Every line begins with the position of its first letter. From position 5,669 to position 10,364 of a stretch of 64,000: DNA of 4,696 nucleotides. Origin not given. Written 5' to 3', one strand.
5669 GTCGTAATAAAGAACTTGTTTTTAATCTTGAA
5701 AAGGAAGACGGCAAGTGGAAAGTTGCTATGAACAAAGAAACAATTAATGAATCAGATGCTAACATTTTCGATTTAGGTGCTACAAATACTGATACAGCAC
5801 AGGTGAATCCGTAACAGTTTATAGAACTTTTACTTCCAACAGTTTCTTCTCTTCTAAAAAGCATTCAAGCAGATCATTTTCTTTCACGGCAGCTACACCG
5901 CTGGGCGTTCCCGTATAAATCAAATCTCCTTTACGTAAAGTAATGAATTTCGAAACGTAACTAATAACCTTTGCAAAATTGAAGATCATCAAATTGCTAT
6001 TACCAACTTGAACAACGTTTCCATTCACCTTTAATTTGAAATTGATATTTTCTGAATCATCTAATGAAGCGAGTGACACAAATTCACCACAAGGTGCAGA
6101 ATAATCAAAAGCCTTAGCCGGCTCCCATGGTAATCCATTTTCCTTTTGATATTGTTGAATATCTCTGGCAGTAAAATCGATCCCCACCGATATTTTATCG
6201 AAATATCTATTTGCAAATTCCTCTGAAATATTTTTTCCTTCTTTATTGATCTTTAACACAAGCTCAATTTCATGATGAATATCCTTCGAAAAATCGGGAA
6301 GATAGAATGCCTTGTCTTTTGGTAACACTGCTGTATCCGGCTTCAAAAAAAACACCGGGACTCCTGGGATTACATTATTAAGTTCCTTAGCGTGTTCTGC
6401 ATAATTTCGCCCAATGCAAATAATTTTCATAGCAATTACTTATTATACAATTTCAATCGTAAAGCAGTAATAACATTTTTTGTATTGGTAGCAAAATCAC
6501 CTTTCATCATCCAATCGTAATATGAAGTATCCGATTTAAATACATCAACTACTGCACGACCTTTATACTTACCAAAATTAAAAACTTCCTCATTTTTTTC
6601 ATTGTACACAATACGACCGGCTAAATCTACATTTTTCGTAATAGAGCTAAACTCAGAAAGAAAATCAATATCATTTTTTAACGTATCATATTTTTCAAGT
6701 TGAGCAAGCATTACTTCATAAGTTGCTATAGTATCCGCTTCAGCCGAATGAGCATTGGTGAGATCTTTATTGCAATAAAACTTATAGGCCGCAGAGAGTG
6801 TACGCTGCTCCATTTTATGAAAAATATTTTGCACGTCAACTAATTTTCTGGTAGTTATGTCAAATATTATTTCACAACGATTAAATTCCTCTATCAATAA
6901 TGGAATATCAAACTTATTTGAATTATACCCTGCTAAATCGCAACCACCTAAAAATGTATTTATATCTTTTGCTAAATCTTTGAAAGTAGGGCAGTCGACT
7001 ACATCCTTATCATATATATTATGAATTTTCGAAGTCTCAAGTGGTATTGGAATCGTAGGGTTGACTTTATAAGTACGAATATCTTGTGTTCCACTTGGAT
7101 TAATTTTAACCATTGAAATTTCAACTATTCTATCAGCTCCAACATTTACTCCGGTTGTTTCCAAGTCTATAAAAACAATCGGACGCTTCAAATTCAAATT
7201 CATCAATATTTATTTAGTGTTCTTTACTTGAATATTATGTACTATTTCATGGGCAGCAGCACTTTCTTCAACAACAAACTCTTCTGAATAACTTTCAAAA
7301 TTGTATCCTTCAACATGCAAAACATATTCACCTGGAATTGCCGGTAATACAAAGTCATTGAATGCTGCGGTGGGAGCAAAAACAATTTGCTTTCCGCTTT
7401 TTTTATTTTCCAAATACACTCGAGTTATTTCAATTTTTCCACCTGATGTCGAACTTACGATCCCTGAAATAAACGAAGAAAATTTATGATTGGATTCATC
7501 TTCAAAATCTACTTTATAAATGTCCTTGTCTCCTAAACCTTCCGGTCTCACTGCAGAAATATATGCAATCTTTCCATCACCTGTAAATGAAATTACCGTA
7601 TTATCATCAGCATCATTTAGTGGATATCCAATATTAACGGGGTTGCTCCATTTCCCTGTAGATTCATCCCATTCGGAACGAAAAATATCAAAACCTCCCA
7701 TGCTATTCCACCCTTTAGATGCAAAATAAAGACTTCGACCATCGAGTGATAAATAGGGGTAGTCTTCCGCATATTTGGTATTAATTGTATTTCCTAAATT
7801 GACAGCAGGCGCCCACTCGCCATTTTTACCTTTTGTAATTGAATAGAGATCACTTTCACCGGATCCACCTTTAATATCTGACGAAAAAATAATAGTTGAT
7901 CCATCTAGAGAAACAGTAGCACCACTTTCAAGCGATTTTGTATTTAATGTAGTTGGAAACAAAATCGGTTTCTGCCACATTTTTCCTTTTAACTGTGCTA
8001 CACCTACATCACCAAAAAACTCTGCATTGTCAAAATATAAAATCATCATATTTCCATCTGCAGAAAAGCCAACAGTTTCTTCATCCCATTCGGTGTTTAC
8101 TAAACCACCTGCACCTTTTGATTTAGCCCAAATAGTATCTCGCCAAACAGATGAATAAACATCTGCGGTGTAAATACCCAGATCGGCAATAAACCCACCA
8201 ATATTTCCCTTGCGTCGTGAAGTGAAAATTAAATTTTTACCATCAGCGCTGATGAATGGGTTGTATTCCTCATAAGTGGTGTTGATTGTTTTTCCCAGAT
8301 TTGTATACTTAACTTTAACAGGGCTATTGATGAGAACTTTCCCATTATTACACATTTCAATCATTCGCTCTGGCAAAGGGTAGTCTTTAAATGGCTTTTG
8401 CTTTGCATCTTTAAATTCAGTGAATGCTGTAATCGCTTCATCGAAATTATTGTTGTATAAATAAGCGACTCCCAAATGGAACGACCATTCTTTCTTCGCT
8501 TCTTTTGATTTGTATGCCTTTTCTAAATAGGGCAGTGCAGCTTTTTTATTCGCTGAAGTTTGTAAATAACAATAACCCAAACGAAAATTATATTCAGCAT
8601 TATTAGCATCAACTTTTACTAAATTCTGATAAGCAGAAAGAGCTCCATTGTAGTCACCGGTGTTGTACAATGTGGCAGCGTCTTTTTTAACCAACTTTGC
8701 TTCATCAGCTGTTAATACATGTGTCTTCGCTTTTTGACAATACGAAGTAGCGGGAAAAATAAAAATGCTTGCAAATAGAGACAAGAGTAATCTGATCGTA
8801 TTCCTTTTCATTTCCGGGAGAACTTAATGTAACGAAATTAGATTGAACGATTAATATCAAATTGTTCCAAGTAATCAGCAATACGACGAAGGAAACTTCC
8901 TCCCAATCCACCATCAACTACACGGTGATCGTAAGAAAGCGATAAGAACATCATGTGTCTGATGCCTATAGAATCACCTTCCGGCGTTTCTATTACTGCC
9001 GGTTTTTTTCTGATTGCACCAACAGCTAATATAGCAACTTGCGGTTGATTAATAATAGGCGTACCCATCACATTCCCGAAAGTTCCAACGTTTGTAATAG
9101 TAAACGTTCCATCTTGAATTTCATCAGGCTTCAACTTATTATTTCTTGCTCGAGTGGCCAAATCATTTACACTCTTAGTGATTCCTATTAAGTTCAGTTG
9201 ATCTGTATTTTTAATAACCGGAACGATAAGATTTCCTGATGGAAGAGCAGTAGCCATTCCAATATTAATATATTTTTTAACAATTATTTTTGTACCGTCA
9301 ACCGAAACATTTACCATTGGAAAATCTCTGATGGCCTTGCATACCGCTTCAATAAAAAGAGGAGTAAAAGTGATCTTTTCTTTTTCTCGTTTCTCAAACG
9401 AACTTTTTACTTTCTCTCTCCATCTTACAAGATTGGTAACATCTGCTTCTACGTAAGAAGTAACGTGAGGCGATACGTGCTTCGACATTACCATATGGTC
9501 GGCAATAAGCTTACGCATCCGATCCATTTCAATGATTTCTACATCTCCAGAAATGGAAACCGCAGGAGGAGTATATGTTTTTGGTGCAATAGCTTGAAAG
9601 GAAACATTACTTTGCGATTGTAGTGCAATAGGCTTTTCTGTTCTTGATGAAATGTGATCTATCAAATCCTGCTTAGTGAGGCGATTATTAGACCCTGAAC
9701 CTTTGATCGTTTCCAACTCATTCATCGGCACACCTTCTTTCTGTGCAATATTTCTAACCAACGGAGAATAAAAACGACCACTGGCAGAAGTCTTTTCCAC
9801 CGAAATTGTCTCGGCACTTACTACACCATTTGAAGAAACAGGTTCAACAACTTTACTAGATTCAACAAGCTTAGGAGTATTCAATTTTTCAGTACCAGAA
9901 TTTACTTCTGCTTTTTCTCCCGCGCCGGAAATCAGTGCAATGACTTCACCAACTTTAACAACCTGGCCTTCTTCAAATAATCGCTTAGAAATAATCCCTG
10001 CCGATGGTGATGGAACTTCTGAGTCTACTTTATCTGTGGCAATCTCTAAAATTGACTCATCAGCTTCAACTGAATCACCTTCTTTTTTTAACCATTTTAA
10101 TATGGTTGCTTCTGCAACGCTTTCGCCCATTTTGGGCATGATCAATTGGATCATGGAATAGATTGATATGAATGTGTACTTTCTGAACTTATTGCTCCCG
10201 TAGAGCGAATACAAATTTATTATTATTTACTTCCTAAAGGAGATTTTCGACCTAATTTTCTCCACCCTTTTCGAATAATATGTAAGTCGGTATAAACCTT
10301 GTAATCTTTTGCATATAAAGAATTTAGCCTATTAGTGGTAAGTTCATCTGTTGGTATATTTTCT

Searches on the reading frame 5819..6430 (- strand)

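Call 43: search_protein_families(library=pfam, proteins=[window:5819-6430:-], max_evalue=0.001)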
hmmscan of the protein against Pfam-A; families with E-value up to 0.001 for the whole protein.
window:5819-6430:- (203 aa): 1 family
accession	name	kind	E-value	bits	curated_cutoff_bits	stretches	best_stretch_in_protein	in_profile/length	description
PF01557.24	FAA_hydrolase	-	7.4e-47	160.2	23.9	1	2-193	1-204/214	Fumarylacetoacetate (FAA) hydrolase C-terminal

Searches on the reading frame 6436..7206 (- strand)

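Call 43: search_protein_families(library=pfam, proteins=[window:6436-7206:-], max_evalue=0.001)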
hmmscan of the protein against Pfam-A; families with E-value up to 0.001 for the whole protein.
window:6436-7206:- (256 aa): 4 families
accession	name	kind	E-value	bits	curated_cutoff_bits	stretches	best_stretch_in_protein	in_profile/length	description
PF00929.31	RNase_T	-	6.9e-20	72.7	24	1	11-165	1-163/164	Exonuclease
PF20600.3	ExoX-like_C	-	2.2e-09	37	26.5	1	209-235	1-27/30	Exodeoxyribonuclease X-like C-terminal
PF13482.12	RNase_H_2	-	0.00054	20.4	22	0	11-134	1-101/165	RNase_H superfamily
PF16473.11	Rv2179c-like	-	0.00056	20.1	27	0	11-38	3-29/177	3'-5' exoribonuclease Rv2179c-like domain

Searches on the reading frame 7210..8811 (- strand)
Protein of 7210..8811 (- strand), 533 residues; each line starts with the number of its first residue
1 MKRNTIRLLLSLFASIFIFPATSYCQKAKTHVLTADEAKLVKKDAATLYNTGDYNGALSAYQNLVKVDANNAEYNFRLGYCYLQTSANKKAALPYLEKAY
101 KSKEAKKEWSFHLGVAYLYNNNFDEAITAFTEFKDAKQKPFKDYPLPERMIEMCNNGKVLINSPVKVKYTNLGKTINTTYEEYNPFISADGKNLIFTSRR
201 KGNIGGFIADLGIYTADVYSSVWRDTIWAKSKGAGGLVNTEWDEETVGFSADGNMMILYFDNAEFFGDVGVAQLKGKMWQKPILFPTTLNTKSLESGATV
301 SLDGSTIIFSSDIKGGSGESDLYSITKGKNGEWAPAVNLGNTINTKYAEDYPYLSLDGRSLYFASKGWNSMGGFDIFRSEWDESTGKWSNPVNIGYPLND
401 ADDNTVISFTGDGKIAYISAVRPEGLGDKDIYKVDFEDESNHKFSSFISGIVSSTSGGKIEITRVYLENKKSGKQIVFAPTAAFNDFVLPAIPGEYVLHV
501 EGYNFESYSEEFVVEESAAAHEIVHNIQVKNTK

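Call 43: search_protein_families(library=pfam, proteins=[window:7210-8811:-], max_evalue=0.001)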
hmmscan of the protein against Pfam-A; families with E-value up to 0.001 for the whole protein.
window:7210-8811:- (533 aa): 9 families
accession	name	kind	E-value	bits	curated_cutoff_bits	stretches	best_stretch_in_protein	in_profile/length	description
PF07676.18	PD40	-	2.1e-23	82.1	20.9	2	176-203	5-33/38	WD40-like Beta Propeller Repeat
PF13432.12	TPR_16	-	2.5e-11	44.2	32.7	1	48-102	7-60/65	Tetratricopeptide repeat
PF14559.12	TPR_19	-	1.5e-07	32.1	25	0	52-91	5-44/68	Tetratricopeptide repeat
PF07719.23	TPR_2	-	1.2e-06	28.7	27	0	111-132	5-26/34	Tetratricopeptide repeat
PF13414.12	TPR_11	-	4.1e-06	26.8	26.8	1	48-84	4-40/42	TPR repeat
PF13174.12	TPR_6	-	7.3e-06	26.7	26.3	0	111-134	4-27/33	Tetratricopeptide repeat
PF13181.12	TPR_8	-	1.3e-05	25.4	25.7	0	111-133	5-27/34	Tetratricopeptide repeat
PF00515.34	TPR_1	-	9.4e-05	22.5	27.8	0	112-131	6-25/34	Tetratricopeptide repeat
PF12895.13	ANAPC3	-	0.00029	21.5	27.2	1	51-131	2-80/82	Anaphase-promoting complex, cyclosome, subunit 3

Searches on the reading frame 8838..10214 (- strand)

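Call 43: search_protein_families(library=pfam, proteins=[window:8838-10214:-], max_evalue=0.001)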
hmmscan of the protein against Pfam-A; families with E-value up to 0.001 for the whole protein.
window:8838-10214:- (458 aa): 3 families
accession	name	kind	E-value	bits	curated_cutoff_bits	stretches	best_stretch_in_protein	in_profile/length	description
PF00198.28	2-oxoacid_dh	-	1.2e-81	274.1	23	1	224-452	3-227/232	2-oxoacid dehydrogenases acyltransferase (catalytic domain)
PF00364.28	Biotin_lipoyl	-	9.8e-20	70.6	22.1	1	23-95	2-73/73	Biotin-requiring enzyme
PF02817.22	E3_binding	-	7.4e-09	36.1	23.7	1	148-183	2-34/36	e3 binding domain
